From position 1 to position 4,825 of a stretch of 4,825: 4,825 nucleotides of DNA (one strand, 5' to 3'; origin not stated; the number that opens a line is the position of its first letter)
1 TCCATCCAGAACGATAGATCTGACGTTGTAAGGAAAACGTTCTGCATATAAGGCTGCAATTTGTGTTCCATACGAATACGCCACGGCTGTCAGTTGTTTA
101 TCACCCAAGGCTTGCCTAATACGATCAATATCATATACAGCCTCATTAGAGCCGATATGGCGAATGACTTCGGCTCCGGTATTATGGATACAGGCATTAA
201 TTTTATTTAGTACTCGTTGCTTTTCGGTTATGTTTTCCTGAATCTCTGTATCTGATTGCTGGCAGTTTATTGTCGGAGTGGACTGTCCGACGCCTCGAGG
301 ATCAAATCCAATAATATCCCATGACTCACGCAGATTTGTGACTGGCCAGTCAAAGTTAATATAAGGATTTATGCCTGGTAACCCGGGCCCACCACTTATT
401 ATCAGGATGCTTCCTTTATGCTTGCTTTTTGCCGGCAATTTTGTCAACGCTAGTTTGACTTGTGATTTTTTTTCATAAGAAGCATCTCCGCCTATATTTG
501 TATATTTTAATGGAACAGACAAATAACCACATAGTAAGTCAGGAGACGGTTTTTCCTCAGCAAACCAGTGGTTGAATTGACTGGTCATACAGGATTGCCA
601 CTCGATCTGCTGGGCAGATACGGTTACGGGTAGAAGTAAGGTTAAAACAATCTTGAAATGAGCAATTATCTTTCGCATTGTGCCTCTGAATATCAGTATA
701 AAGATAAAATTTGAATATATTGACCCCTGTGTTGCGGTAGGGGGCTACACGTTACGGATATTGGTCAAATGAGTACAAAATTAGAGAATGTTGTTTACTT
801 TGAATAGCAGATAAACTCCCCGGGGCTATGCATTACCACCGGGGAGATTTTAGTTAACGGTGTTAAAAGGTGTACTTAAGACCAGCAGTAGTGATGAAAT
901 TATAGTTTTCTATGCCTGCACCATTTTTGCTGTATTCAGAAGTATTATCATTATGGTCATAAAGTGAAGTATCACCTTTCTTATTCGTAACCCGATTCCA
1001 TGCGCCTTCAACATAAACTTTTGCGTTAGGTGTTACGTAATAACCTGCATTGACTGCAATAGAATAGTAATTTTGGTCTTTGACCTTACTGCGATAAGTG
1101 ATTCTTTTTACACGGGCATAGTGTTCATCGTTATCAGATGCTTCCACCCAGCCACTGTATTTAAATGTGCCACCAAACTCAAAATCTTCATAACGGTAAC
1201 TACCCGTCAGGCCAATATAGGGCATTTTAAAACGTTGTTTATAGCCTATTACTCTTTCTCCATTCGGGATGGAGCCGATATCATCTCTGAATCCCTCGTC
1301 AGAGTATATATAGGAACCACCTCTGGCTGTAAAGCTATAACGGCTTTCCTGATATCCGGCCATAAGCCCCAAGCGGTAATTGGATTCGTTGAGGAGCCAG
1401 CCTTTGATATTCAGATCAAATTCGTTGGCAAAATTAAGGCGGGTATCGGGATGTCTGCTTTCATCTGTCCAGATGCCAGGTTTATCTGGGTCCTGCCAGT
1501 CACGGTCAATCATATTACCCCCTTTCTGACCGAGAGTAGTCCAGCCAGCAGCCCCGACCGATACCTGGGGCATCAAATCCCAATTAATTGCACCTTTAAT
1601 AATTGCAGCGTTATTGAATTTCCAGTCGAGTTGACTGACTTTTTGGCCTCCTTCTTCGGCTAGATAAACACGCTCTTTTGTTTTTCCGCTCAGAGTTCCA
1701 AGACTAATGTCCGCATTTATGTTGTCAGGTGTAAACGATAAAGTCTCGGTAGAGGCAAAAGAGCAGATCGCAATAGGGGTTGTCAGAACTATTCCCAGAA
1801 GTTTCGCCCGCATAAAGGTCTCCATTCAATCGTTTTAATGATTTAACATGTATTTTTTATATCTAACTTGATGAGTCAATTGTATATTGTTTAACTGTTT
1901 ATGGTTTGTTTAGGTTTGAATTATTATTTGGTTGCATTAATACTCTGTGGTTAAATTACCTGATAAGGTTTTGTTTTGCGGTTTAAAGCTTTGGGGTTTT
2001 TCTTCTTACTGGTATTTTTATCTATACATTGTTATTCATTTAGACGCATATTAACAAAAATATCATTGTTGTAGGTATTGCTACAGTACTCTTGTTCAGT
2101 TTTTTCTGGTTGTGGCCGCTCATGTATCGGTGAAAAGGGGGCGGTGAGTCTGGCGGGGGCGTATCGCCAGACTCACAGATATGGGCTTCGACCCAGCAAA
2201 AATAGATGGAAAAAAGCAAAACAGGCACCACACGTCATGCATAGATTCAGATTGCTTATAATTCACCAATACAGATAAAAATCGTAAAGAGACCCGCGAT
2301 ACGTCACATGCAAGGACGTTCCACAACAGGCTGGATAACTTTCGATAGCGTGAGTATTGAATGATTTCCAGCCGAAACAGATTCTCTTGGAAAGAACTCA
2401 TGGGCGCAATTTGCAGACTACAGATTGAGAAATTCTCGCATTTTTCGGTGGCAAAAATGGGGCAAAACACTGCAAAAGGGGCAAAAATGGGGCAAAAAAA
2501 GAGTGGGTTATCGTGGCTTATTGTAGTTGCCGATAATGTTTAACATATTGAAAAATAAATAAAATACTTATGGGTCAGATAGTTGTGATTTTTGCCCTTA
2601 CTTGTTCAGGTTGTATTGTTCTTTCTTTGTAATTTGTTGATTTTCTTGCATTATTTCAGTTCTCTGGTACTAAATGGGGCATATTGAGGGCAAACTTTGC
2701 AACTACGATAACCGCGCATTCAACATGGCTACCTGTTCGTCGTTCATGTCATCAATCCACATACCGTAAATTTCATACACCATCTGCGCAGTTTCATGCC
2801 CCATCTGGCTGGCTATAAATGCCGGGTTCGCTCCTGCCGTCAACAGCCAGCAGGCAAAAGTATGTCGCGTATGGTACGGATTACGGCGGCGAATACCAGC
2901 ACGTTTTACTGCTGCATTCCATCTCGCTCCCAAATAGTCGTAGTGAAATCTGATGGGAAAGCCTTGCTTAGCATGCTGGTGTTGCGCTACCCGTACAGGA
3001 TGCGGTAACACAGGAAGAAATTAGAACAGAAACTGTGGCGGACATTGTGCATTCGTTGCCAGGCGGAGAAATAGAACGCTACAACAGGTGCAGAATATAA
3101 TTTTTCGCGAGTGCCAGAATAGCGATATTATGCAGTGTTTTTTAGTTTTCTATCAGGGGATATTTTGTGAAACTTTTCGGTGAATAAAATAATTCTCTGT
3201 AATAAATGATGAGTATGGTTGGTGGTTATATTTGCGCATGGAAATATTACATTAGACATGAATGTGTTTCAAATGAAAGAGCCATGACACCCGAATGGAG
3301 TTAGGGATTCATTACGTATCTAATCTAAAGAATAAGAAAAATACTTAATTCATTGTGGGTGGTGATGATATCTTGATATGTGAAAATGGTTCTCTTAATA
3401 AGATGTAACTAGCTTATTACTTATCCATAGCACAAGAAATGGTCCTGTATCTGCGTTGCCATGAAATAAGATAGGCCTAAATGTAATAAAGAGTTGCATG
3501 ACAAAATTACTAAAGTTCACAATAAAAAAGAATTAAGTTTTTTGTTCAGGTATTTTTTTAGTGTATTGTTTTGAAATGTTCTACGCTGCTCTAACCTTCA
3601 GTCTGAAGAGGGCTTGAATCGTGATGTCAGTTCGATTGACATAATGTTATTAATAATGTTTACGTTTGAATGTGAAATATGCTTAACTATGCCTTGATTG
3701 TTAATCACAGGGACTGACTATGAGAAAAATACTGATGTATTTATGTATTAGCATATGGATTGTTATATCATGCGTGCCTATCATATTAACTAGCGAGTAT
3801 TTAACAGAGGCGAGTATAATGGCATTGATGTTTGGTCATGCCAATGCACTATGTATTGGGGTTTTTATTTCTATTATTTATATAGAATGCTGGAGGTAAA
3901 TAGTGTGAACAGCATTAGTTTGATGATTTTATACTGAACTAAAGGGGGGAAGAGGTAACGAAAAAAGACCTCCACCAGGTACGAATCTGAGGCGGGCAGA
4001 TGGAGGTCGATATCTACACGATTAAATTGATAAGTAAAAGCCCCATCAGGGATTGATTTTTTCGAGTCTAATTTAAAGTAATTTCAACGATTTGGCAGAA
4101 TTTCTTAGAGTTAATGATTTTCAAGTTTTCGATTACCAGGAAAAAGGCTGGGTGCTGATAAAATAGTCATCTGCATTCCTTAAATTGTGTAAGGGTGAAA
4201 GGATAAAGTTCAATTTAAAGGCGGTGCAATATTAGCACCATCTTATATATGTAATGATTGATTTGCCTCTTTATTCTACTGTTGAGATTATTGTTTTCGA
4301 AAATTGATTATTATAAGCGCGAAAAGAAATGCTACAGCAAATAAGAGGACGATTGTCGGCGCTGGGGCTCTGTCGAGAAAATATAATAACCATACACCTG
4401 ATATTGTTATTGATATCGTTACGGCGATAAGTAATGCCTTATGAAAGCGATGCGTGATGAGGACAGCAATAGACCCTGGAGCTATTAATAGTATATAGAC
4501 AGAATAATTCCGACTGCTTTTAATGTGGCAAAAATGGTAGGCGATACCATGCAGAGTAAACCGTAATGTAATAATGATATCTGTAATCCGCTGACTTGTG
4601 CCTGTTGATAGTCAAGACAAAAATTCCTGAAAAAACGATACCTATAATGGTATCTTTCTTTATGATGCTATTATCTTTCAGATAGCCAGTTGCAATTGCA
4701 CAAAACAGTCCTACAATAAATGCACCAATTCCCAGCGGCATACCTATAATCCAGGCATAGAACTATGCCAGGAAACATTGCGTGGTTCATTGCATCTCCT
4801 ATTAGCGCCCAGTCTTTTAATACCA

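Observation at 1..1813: ompT paired with a secreted S33-type hydrolase in a non-K-12 context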

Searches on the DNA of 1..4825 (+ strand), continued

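Call 60: get_annotated_region(hit=H54, flank=5000)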
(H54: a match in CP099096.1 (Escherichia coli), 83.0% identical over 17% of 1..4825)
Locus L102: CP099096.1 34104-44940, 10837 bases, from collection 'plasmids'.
description: Escherichia coli strain RHB43-C03 plasmid unnamed1, complete sequence
organism: Escherichia coli (NCBI taxid 562)
taxonomy: Bacteria; Pseudomonadota; Gammaproteobacteria; Enterobacterales; Enterobacteriaceae; Escherichia; Escherichia coli
host: -; source: culture,Pooled faeces sample collected from floor of poultry farm; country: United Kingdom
typing (MOB-suite, as given by PLSDB): conjugative; replicon IncFIB,rep_cluster_2244; relaxase MOBF; mating-pair formation MPF_F
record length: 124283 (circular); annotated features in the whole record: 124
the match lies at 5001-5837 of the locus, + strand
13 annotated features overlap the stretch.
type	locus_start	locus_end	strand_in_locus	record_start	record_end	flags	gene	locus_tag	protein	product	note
CDS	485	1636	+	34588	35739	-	-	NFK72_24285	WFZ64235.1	IS30-like element IS30 family transposase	-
CDS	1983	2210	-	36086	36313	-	-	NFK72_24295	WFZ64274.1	hypothetical protein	-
CDS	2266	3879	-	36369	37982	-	-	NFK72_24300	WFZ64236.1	IS66-like element ISEc23 family transposase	-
CDS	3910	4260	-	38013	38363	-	tnpB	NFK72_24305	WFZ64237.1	IS66 family insertion sequence element accessory protein TnpB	-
CDS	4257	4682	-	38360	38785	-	-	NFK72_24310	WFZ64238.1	transposase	-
CDS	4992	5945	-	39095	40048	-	-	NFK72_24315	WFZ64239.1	omptin family outer membrane protease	-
CDS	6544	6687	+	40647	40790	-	-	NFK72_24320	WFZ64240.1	hypothetical protein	-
CDS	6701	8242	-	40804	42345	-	-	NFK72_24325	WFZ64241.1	IS66 family transposase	-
CDS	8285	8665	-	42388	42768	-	tnpB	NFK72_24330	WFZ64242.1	IS66 family insertion sequence element accessory protein TnpB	-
CDS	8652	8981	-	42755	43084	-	-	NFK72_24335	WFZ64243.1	IS66 family insertion sequence element accessory protein TnpB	-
CDS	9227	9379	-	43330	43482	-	-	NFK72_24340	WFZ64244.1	transposase domain-containing protein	-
CDS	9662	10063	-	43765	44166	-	eptO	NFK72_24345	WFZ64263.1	GspS family T2SS pilot lipoprotein variant EptO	-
CDS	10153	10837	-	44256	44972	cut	-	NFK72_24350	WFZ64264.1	A24 family peptidase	-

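Call 67: get_annotated_region(hit=H25, flank=4000)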
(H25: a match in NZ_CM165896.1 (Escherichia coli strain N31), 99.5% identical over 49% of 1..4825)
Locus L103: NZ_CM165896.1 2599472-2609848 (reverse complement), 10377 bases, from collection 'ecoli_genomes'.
description: Escherichia coli strain N31 chromosome, whole genome shotgun sequence
organism: Escherichia coli strain N31 (NCBI taxid 562)
replicon: chromosome; assembly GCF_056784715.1
host: Homo sapiens; source: CSF; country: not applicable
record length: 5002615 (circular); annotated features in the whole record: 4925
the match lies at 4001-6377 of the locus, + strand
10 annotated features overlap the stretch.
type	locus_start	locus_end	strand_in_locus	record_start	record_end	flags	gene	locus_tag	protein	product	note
CDS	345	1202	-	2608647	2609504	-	sitD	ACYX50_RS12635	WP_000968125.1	iron/manganese ABC transporter permease subunit SitD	-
CDS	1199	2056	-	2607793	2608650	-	sitC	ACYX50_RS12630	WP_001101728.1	iron/manganese ABC transporter permease subunit SitC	-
CDS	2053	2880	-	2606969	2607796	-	sitB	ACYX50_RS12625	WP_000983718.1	iron/manganese ABC transporter ATP-binding protein SitB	-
CDS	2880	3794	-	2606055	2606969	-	sitA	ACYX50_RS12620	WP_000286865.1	iron/manganese ABC transporter substrate-binding protein SitA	-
CDS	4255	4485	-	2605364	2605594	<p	-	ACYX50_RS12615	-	tyrosine-type recombinase/integrase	incomplete; partial in the middle of a contig; missing N-terminus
CDS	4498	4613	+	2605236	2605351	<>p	-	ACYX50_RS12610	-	DUF1627 domain-containing protein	frameshifted; incomplete; partial in the middle of a contig; missing N-terminus and C-terminus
CDS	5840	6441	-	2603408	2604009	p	-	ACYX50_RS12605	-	metal ABC transporter permease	frameshifted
CDS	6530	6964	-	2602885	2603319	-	uspF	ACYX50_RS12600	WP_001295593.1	universal stress protein UspF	-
CDS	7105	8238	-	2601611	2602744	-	ompN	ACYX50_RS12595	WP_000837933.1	porin OmpN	-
CDS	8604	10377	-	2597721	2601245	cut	nifJ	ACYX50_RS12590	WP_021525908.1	pyruvate:ferredoxin (flavodoxin) oxidoreductase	-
